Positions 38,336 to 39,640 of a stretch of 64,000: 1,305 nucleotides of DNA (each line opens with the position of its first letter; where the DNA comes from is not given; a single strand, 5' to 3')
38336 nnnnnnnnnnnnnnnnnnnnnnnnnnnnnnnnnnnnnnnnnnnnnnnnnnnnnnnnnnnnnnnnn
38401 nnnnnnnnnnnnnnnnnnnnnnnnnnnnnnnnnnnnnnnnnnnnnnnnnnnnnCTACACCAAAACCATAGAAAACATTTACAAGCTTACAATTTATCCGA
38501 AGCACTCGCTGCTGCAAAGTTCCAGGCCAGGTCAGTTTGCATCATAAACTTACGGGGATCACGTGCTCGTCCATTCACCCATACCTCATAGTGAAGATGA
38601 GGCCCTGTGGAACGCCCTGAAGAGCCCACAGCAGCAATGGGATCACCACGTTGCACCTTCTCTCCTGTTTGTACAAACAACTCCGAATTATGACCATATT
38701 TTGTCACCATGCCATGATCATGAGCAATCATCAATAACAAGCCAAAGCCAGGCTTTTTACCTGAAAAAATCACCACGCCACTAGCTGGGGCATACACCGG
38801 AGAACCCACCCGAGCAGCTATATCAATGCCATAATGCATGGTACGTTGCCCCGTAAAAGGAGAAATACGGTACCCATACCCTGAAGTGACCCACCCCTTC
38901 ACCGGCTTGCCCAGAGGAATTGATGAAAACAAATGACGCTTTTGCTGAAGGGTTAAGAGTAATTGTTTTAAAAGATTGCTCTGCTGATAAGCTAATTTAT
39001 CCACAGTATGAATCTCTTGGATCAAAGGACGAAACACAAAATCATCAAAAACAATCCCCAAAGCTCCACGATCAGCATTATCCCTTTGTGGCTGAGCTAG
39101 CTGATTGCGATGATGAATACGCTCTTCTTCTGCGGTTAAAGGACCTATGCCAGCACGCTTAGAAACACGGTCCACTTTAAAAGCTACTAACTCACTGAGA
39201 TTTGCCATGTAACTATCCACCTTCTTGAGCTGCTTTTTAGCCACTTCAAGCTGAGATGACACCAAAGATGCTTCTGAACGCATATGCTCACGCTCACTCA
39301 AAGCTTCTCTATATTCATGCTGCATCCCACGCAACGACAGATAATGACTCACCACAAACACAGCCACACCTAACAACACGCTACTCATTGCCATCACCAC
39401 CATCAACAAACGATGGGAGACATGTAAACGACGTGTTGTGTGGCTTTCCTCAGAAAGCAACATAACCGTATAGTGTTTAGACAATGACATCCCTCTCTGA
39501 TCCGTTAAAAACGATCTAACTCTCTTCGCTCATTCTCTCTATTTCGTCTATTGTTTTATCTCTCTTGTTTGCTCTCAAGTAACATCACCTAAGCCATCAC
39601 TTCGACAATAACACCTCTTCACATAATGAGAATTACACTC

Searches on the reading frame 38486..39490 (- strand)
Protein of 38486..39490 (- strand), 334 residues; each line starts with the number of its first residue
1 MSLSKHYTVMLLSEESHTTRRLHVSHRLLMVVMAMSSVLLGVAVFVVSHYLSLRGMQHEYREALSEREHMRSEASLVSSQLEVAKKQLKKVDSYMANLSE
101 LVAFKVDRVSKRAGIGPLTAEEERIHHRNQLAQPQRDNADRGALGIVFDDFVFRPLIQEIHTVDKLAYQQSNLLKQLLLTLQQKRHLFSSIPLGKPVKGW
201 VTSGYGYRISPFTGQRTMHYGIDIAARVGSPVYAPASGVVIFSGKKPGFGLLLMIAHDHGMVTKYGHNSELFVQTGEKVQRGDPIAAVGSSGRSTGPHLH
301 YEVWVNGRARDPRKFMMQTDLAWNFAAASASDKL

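Call 22: find_encoding_contigs(protein=window:38486-39490:-, flank=10000, max_places=10)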
Protein window:38486-39490:- (334 aa): 10 contigs read that carry it; 6 places shown.
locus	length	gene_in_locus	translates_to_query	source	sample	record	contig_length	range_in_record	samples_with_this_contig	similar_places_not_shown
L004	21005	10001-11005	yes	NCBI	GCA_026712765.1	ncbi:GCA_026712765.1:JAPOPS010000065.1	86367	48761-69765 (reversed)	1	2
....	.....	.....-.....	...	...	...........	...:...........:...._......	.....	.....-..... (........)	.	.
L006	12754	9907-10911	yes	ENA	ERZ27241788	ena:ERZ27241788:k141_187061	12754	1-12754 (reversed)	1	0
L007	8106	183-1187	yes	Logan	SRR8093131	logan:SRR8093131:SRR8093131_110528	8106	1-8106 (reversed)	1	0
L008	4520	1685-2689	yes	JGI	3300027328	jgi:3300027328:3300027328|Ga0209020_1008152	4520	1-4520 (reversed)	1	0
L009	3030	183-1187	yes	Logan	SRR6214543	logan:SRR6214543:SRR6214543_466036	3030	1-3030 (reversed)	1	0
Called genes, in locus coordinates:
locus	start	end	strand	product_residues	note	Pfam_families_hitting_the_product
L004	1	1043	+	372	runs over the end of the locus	PF00953:Glycos_transf_4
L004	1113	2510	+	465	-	PF08245:Mur_ligase_M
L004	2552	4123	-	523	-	-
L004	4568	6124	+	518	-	PF16697:Yop-YscD_cpl, PF00498:FHA, PF01966:HD, PF13487:HD_5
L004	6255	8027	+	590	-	PF00753:Lactamase_B (faint), PF12706:Lactamase_B_2, PF22505:RNase_J_b_CASP, PF07521:RMMBL (weak)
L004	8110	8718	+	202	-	-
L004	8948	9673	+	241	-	PF00481:PP2C, PF13672:PP2C_2, PF07228:SpoIIE (weak)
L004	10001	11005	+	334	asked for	PF01551:Peptidase_M23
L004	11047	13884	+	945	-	PF07517:SecA_DEAD, PF00270:DEAD (faint), PF01043:SecA_PP_bind, PF21090:P-loop_SecA, PF07516:SecA_SW, PF02810:SEC-C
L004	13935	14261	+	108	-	-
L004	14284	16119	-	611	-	PF00664:ABC_membrane, PF00005:ABC_tran, PF02463:SMC_N (faint)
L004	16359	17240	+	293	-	-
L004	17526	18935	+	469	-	-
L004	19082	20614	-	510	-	-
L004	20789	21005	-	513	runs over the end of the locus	PF00224:PK, PF02887:PK_C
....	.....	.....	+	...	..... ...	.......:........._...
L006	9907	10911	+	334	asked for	PF01551:Peptidase_M23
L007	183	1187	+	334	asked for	PF01551:Peptidase_M23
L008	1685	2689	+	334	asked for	PF01551:Peptidase_M23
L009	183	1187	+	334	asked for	PF01551:Peptidase_M23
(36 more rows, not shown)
